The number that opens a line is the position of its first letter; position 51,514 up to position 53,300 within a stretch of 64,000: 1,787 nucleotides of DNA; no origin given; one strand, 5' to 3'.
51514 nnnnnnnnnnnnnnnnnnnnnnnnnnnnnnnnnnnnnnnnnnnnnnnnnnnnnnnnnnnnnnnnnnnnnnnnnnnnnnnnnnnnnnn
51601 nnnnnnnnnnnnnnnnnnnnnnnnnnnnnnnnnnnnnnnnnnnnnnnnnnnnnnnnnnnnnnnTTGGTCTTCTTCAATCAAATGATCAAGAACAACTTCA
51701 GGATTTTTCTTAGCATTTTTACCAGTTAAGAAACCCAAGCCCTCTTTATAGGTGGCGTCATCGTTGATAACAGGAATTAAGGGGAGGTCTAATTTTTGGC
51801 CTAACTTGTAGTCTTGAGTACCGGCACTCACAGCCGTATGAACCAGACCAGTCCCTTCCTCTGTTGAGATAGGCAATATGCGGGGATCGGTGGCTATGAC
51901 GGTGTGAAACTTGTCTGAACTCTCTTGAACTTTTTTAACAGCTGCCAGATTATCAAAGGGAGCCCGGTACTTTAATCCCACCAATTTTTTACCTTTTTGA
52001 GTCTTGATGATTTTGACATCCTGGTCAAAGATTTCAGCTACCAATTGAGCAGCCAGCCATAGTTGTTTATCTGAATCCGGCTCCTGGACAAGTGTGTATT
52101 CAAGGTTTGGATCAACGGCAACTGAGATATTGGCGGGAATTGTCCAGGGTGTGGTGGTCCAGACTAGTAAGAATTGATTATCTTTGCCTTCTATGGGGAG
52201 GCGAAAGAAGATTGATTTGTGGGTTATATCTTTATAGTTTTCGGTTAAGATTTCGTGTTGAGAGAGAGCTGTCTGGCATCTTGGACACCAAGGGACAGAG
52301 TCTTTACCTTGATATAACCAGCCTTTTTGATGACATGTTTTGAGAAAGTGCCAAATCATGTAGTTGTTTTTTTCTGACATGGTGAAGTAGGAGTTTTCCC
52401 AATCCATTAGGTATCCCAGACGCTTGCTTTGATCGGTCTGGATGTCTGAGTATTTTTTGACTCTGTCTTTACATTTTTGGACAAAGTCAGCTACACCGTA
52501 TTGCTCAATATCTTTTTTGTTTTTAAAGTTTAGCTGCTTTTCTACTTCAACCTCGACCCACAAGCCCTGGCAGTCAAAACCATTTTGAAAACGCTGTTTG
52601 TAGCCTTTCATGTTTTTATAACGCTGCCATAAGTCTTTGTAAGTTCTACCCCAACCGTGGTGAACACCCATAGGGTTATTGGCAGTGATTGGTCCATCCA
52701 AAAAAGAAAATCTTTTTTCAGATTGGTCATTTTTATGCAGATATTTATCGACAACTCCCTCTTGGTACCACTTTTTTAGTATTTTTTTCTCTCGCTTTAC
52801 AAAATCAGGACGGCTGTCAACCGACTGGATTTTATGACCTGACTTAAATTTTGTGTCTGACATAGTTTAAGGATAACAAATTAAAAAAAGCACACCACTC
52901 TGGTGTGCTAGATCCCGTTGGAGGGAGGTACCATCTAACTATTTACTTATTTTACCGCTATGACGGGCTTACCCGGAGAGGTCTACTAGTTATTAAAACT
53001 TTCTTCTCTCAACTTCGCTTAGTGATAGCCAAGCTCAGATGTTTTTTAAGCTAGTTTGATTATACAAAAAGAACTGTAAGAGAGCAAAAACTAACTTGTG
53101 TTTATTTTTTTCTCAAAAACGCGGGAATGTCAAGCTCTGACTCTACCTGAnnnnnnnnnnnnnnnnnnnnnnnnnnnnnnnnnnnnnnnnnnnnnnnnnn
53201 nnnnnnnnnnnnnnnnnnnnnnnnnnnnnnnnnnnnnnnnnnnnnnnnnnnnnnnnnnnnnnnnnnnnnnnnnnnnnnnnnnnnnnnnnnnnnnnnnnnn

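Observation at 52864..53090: Putative Ile-specific T-box riboswitch/attenuator upstream of ileS in a CPR-like genome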

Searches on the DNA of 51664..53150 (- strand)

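Call 4: search_rna_families(source=window, start=52800, end=53150, threshold=evalue, max_evalue=10, show_alignments=5)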
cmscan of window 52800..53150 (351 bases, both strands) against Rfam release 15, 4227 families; matches with E-value up to 10: 5.
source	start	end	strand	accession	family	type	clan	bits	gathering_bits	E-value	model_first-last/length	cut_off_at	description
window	53062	53111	+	RF02907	patAB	Cis-reg; leader;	-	19.6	92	1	1-57/57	no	patAB leader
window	53016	53086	+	RF00206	U54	Gene; snRNA; snoRNA; CD-box;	CL00008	18.9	40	0.63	1-81/81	no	Small nucleolar RNA U54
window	52954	53019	+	RF02823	LPR69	Gene; sRNA;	-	12.5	40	5.9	1-82/82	no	Legionella RNA 69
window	52969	53120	-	RF03065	IS605-orfB-I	Gene; sRNA;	-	12.2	94.2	3.1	1-214/214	no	IS605-orfB-I RNA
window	52841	52929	-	RF02181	ST7-AS2_1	Gene; lncRNA;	-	11.8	80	6.2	1-72/72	no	ST7 antisense RNA 2 conserved region 1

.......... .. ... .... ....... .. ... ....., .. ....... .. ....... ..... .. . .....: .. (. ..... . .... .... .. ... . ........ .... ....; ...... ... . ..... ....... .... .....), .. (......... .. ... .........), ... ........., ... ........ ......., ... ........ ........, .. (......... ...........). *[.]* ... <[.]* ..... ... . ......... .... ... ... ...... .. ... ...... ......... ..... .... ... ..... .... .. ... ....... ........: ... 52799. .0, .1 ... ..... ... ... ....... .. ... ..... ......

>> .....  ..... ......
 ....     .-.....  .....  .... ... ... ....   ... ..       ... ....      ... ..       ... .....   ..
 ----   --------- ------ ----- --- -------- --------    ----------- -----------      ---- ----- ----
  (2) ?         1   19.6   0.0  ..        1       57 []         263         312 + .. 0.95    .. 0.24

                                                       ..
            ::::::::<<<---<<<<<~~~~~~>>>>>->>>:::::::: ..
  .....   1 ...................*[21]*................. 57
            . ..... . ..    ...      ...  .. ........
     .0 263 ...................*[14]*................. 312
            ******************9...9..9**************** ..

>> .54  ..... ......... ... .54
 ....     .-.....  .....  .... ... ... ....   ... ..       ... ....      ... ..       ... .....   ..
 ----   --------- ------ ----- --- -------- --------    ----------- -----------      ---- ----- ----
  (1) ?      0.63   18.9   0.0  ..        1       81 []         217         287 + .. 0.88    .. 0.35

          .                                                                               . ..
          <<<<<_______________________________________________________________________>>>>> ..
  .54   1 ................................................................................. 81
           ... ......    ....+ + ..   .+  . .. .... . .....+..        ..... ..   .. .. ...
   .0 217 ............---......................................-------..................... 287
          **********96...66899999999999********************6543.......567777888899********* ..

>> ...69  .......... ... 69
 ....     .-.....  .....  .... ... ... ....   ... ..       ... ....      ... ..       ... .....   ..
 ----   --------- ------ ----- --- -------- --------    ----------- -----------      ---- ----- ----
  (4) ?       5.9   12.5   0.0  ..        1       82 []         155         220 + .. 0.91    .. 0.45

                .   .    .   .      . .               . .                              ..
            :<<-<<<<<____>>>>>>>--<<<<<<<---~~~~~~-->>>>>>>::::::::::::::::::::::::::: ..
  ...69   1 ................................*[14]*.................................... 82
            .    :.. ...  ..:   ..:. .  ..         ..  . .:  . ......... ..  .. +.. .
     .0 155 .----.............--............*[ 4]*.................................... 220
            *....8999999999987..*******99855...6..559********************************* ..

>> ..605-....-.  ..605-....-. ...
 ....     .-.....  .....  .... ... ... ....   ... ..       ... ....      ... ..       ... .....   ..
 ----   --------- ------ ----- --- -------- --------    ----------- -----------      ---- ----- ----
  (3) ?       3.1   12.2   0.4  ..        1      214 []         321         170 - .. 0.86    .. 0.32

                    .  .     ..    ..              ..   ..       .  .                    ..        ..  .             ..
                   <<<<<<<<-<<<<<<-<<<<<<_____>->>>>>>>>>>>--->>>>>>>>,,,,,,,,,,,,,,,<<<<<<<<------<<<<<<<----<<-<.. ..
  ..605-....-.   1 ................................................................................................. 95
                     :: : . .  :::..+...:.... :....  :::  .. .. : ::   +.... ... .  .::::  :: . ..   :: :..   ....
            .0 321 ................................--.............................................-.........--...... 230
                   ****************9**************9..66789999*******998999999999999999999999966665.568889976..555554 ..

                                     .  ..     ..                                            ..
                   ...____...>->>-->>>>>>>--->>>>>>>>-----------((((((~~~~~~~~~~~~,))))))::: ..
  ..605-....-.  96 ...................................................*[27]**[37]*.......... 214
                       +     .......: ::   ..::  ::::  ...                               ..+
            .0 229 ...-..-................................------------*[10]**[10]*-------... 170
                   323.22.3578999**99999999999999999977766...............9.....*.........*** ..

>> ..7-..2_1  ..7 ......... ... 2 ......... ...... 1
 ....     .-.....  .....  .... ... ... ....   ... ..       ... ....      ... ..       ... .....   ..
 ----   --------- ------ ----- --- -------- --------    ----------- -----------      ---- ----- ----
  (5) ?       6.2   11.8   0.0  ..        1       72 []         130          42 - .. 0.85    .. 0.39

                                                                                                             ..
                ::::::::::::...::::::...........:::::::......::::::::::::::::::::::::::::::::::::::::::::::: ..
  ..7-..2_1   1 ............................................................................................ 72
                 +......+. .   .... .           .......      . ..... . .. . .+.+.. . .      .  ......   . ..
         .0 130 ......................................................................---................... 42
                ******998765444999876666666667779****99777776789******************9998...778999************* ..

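Call 13: search_rna_families(sources=[L001, L002, L003, L004, L005], threshold=evalue, max_evalue=1)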
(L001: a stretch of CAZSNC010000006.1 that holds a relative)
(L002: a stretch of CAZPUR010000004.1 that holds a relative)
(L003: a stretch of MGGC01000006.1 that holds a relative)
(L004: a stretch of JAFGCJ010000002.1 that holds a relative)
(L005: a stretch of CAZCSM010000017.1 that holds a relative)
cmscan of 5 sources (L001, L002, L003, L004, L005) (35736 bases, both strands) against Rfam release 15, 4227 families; matches with E-value up to 1: 3.
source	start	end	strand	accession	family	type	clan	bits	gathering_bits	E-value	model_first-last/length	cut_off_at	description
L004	2520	2702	+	RF00230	T-box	Cis-reg; leader;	-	56.8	93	5.8e-10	1-219/219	no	T-box leader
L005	2258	2484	+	RF00230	T-box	Cis-reg; leader;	-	40.5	93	9.1e-06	1-219/219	no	T-box leader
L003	4333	4401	+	RF00204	snoR12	Gene; snRNA; snoRNA; CD-box;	-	26.6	39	0.61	1-83/83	no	Small nucleolar RNA R12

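Call 14: search_rna_families(source=L004, start=2450, end=2780, threshold=evalue, max_evalue=0.01, show_alignments=1)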
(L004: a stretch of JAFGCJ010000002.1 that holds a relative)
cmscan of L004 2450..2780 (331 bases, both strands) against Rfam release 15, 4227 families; matches with E-value up to 0.01: 1.
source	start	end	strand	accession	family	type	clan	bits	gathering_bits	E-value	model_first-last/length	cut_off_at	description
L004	2520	2702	+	RF00230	T-box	Cis-reg; leader;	-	56.8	93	5.3e-12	1-219/219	no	T-box leader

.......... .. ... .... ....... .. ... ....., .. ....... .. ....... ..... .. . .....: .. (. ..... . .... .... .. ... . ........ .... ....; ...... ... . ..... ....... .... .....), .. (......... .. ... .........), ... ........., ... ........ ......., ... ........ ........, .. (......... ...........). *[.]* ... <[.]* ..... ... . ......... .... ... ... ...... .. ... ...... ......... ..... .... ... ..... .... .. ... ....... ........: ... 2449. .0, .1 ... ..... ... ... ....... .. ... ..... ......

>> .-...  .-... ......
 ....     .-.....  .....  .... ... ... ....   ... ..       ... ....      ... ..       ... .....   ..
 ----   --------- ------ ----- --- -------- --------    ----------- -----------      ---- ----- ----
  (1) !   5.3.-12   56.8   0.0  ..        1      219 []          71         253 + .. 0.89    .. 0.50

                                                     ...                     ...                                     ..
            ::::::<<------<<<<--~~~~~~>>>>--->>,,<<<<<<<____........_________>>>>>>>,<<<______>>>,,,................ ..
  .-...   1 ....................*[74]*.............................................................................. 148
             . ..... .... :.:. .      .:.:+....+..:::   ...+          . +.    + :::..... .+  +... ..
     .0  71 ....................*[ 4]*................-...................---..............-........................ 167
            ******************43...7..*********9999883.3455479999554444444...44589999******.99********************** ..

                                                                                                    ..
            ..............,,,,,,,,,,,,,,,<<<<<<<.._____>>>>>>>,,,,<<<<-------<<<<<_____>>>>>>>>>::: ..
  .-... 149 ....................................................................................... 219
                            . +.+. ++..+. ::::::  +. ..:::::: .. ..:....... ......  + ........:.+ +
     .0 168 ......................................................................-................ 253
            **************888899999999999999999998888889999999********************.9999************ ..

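Call 15: search_rna_families(source=L005, start=2200, end=2600, threshold=evalue, max_evalue=0.01, show_alignments=1)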
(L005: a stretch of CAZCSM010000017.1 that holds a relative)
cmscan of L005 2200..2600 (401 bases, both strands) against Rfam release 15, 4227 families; matches with E-value up to 0.01: 1.
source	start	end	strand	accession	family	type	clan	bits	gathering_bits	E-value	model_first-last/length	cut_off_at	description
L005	2258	2484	+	RF00230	T-box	Cis-reg; leader;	-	40.5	93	1e-07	1-219/219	no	T-box leader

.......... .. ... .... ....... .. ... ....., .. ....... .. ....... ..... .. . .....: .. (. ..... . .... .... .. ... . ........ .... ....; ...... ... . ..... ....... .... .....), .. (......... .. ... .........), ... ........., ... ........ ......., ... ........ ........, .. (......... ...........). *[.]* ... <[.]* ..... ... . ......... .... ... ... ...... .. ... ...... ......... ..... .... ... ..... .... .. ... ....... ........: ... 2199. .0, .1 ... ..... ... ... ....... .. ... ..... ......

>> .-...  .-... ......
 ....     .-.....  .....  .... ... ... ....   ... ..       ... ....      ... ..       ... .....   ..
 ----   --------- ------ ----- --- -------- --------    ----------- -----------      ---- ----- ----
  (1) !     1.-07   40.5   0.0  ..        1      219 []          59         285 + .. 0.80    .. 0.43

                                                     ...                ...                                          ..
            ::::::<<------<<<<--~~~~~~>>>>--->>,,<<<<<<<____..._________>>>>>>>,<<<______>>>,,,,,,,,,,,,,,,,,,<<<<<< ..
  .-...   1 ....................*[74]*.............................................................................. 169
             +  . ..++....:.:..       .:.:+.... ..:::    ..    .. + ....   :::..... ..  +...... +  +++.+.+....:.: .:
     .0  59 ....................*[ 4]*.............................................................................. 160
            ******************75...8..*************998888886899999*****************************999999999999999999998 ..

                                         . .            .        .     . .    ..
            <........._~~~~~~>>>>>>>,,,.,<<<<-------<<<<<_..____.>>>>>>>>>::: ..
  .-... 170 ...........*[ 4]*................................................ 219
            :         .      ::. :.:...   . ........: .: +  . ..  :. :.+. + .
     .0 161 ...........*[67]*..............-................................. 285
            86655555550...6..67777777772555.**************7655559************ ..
